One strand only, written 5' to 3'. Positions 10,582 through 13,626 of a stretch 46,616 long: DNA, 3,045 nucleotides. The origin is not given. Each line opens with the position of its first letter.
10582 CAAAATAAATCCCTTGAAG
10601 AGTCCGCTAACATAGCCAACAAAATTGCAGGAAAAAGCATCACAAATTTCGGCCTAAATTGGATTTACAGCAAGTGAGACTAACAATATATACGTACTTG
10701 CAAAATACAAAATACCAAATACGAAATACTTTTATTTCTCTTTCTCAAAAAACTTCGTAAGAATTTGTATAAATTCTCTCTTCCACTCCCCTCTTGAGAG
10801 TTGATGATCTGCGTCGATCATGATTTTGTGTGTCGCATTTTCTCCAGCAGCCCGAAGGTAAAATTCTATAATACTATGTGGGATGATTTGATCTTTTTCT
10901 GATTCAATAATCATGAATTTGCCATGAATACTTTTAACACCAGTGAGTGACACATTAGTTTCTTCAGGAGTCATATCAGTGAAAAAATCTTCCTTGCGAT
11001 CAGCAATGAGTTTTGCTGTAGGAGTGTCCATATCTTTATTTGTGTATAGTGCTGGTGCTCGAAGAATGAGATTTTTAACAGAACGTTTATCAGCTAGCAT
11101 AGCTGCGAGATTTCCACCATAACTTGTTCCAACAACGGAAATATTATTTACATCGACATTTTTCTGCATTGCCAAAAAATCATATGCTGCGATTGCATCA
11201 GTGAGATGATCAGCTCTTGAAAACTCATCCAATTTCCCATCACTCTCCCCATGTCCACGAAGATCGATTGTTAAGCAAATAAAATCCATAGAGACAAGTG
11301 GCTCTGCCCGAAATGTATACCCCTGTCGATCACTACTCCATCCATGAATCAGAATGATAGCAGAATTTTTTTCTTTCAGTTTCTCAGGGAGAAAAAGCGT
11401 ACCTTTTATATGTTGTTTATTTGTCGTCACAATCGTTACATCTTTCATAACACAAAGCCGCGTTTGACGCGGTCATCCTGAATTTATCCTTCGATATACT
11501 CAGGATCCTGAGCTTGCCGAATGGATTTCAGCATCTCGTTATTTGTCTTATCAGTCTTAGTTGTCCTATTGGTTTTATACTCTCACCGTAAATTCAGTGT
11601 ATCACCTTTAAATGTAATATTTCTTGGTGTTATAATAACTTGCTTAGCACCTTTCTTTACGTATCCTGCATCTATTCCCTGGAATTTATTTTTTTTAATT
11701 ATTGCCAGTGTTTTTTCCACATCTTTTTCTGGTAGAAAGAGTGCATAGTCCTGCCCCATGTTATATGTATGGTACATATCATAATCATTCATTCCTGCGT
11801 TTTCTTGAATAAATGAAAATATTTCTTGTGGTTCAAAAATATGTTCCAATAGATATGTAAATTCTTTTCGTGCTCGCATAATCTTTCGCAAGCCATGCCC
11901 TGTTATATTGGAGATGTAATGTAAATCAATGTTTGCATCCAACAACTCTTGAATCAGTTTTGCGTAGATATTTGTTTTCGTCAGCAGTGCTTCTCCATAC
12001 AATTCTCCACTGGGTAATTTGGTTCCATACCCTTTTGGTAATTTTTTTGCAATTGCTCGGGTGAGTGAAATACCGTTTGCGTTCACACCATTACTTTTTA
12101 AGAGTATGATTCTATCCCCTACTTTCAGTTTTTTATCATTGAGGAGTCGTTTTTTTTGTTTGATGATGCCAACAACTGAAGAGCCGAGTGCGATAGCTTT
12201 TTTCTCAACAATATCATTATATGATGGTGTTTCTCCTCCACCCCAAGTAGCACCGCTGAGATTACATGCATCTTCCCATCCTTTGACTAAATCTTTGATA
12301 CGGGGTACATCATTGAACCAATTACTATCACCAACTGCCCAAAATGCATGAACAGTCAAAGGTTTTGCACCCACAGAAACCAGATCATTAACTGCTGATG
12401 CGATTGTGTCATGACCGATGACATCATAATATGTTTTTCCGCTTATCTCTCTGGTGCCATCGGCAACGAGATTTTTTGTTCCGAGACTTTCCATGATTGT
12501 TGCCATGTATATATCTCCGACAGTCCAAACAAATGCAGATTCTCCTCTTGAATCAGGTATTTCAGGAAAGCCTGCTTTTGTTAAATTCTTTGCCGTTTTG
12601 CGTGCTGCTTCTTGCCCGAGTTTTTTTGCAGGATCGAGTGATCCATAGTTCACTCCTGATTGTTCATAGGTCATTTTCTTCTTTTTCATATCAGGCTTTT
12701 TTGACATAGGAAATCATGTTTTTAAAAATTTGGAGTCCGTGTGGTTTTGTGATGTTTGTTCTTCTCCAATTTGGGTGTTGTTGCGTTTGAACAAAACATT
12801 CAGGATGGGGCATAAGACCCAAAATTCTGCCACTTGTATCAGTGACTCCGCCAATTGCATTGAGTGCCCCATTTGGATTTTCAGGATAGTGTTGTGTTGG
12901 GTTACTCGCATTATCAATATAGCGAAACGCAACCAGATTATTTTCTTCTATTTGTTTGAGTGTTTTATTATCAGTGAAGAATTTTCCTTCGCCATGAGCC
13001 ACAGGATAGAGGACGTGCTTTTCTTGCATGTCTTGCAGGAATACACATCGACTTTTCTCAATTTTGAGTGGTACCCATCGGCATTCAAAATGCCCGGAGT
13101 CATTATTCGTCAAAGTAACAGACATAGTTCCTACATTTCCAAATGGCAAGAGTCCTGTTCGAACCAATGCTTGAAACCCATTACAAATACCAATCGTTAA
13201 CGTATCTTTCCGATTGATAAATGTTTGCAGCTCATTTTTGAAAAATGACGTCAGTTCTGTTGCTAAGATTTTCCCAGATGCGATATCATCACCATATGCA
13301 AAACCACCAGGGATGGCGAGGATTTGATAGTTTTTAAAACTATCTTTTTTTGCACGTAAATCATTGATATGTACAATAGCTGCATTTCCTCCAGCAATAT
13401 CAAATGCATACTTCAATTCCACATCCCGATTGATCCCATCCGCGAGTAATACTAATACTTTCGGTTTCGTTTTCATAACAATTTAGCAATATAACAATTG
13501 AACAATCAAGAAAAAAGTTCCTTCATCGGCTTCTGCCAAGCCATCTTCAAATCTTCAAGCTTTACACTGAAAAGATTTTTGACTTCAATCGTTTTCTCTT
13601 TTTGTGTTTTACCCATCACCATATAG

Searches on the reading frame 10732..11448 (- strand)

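Call 43: search_protein_families(library=pfam, proteins=[window:10732-11448:-], max_evalue=0.001)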
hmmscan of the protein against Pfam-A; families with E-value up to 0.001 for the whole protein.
window:10732-11448:- (238 aa): 11 families
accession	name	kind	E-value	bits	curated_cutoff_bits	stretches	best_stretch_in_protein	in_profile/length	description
PF12146.15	Hydrolase_4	-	2.2e-16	60.4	27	1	27-161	3-139/239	Serine aminopeptidase, S33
PF00561.26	Abhydrolase_1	-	9.8e-14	52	25.8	1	30-167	2-134/245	alpha/beta hydrolase fold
PF00326.27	Peptidase_S9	-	2e-13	50.7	22.6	1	46-236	5-208/213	Prolyl oligopeptidase family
PF12697.13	Abhydrolase_6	-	4.5e-11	44.3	26.3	1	31-123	1-85/217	Alpha/beta hydrolase family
PF02129.25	Peptidase_S15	-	5e-08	33.4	23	1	17-122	8-116/262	X-Pro dipeptidyl-peptidase (S15 family)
PF20434.5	BD-FAE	-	9e-08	32.3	26.8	1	18-150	3-138/215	BD-FAE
PF12740.14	PETase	-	2.7e-06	27.4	28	1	10-152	36-177/263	PET hydrolase-like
PF05448.18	AXE1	-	4.1e-06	26.2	21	0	3-68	58-122/321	Acetyl xylan esterase (AXE1)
PF07859.19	Abhydrolase_3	-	5.4e-06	26.8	25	1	82-146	49-121/210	alpha/beta hydrolase fold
PF08840.17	BAAT_C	-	9.9e-05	22.9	20.9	0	88-120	9-41/210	BAAT / Acyl-CoA thioester hydrolase C terminal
PF05728.18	UPF0227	-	0.00077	19.8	21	0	95-218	54-173/187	Uncharacterised protein family (UPF0227)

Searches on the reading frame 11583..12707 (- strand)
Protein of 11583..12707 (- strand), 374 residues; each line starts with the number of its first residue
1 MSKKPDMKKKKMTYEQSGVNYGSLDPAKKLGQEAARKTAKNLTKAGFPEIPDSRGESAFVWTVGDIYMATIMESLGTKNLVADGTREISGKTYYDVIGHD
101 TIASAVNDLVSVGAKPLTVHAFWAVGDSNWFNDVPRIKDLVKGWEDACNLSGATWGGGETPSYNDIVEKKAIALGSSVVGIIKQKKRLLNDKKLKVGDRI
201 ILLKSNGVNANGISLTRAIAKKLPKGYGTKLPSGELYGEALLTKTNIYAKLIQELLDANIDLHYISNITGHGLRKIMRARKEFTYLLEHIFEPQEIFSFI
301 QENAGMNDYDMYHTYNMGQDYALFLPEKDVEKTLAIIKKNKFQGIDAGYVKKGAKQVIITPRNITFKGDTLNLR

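Call 46: search_protein_families(library=pfam, proteins=[window:11583-12707:-], max_evalue=0.001)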
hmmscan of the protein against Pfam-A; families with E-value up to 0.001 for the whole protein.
window:11583-12707:- (374 aa): 2 families
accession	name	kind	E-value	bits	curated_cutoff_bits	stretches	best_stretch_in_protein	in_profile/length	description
PF00586.29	AIRS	-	3.6e-11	43.9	24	1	59-182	5-112/112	AIR synthase related protein, N-terminal domain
PF02769.27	AIRS_C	-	2.6e-10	41.1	23.1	1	195-357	1-152/156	AIR synthase related protein, C-terminal domain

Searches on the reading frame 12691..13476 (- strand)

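Call 46: search_protein_families(library=pfam, proteins=[window:12691-13476:-], max_evalue=0.001)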
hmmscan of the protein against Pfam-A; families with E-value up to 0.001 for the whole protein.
window:12691-13476:- (261 aa): 1 family
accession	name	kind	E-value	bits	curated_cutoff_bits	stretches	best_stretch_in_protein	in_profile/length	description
PF13507.12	GATase_5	-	1.9e-84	283.2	27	1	4-258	1-260/260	CobB/CobQ-like glutamine amidotransferase domain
